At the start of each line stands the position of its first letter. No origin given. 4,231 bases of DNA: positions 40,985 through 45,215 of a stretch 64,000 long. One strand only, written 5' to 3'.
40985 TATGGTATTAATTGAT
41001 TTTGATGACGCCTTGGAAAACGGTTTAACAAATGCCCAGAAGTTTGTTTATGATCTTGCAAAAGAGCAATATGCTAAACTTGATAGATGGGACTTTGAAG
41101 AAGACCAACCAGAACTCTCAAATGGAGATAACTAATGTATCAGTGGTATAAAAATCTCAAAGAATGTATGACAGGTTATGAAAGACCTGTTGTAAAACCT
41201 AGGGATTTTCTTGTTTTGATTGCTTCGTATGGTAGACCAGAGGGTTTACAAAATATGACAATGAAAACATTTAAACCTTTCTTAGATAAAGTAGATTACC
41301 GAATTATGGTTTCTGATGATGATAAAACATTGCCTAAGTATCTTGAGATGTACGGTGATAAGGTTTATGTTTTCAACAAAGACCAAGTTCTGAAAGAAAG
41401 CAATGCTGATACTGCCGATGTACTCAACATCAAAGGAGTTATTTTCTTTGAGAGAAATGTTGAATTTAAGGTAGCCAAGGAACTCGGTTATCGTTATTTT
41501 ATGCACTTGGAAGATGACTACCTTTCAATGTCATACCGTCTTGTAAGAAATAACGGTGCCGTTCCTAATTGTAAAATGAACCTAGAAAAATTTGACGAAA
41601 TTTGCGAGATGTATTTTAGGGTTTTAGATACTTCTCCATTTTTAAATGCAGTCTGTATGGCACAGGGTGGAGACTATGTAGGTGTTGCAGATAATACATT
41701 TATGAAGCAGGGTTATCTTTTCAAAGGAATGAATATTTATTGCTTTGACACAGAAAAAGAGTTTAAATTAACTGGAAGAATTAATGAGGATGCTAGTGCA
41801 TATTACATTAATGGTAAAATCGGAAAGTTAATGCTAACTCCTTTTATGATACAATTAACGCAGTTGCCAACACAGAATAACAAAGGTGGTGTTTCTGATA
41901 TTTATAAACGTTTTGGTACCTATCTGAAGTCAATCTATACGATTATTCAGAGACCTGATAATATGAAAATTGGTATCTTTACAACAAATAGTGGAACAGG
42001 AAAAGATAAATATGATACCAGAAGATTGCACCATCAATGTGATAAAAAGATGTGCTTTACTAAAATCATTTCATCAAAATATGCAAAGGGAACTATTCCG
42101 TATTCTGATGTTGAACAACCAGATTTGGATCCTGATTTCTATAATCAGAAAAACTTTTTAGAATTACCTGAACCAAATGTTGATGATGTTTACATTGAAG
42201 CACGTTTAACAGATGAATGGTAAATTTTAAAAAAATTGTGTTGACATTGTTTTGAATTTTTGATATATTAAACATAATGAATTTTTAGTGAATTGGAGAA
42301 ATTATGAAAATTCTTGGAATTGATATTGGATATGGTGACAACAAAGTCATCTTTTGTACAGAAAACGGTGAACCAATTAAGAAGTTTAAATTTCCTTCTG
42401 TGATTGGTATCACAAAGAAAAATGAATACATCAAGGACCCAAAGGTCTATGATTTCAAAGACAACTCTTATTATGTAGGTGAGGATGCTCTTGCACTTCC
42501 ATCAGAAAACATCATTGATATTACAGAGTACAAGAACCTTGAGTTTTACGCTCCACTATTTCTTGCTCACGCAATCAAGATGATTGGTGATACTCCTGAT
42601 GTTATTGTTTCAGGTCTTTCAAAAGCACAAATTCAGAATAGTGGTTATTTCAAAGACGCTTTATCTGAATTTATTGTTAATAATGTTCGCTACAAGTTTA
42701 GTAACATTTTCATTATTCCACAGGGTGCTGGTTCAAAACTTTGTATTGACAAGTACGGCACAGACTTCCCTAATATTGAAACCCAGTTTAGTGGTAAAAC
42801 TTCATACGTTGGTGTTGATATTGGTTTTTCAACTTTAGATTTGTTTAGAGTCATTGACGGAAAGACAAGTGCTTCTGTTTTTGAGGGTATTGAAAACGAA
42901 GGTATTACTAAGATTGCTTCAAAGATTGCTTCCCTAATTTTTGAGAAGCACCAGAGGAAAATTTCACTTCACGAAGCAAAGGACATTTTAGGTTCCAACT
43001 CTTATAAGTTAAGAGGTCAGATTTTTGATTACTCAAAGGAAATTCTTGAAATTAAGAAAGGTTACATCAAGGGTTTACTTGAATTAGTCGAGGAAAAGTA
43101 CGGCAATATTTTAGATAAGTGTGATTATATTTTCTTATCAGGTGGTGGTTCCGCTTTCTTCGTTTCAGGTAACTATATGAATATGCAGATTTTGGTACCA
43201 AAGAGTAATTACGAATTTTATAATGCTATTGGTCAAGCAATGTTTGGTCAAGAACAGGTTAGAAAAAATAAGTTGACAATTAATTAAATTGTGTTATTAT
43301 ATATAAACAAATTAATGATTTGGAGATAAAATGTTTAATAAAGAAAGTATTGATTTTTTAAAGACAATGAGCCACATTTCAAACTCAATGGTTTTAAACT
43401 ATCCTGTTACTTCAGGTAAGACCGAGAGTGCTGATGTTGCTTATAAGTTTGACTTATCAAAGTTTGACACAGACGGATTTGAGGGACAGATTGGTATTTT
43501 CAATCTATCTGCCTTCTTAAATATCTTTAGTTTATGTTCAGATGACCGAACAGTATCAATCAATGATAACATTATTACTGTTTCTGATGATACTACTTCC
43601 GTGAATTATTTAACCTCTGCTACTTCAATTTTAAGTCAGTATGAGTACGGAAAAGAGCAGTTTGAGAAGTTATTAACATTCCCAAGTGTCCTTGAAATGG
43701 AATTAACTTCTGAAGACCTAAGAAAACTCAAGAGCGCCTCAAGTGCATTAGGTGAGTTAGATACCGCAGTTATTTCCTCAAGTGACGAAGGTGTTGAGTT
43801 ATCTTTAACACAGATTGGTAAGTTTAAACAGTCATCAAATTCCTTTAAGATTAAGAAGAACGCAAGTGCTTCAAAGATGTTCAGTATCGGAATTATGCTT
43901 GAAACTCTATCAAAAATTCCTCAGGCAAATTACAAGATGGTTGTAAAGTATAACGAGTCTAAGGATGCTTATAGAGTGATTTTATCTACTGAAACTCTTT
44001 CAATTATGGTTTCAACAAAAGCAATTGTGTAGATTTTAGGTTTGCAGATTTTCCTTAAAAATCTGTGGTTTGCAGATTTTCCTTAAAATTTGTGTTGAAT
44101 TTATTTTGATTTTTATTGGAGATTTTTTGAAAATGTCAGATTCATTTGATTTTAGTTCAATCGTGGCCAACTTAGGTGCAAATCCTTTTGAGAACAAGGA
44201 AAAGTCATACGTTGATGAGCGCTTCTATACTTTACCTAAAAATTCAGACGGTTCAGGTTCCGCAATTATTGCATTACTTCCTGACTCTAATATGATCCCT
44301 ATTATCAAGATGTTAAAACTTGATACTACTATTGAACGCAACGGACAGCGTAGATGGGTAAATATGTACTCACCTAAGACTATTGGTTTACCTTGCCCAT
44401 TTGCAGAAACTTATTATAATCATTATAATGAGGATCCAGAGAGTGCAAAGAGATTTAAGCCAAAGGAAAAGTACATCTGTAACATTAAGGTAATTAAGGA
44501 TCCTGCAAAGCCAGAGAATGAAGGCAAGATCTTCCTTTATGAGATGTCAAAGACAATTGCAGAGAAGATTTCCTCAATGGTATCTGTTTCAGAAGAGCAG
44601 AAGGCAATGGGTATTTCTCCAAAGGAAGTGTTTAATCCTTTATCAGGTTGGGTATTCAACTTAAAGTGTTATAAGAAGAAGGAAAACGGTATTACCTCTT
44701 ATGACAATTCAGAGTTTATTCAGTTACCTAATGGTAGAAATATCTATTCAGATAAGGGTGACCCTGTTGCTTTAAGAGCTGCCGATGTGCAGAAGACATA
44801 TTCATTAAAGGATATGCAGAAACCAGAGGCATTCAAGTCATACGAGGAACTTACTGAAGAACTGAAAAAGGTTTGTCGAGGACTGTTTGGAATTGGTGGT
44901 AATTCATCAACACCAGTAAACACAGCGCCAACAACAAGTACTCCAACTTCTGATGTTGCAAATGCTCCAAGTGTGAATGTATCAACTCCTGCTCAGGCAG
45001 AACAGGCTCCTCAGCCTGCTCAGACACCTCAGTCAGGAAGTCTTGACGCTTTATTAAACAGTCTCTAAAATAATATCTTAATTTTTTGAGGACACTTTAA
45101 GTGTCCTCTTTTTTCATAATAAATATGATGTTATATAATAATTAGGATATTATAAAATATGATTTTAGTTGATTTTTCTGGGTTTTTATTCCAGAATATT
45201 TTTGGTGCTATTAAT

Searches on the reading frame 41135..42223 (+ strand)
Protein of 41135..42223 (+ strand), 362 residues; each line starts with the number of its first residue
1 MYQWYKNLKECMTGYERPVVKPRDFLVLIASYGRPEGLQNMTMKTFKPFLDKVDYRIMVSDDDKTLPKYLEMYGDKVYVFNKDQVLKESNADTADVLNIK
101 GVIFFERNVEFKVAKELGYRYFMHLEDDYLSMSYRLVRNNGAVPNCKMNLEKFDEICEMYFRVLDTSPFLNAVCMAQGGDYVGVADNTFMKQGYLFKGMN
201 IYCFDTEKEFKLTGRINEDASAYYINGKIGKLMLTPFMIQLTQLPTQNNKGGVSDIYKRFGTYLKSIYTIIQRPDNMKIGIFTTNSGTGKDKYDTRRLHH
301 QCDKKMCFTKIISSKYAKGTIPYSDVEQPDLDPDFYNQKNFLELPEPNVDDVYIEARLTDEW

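Call 22: search_protein_families(library=phrogs, proteins=[window:41135-42223:+], max_evalue=0.00001)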
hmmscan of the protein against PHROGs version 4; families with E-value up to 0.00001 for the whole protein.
window:41135-42223:+ (362 aa): 2 families
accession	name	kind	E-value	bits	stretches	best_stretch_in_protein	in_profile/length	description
phrog_842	-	other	6.5e-30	105.8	1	24-297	4-238/270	beta-glucosyl-HMC-alpha-glucosyltransferase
phrog_31222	-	unknown function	1e-08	36.2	1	230-318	2-81/90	-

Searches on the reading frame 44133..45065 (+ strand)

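Call 79: search_protein_families(library=pfam, proteins=[window:44133-45065:+], max_evalue=0.001)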
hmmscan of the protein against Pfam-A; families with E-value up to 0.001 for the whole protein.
window:44133-45065:+ (311 aa): 1 family
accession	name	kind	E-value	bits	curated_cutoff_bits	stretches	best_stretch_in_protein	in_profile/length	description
PF08804.16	gp32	-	4e-23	83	26.8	1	41-247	2-207/208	gp32 DNA binding protein like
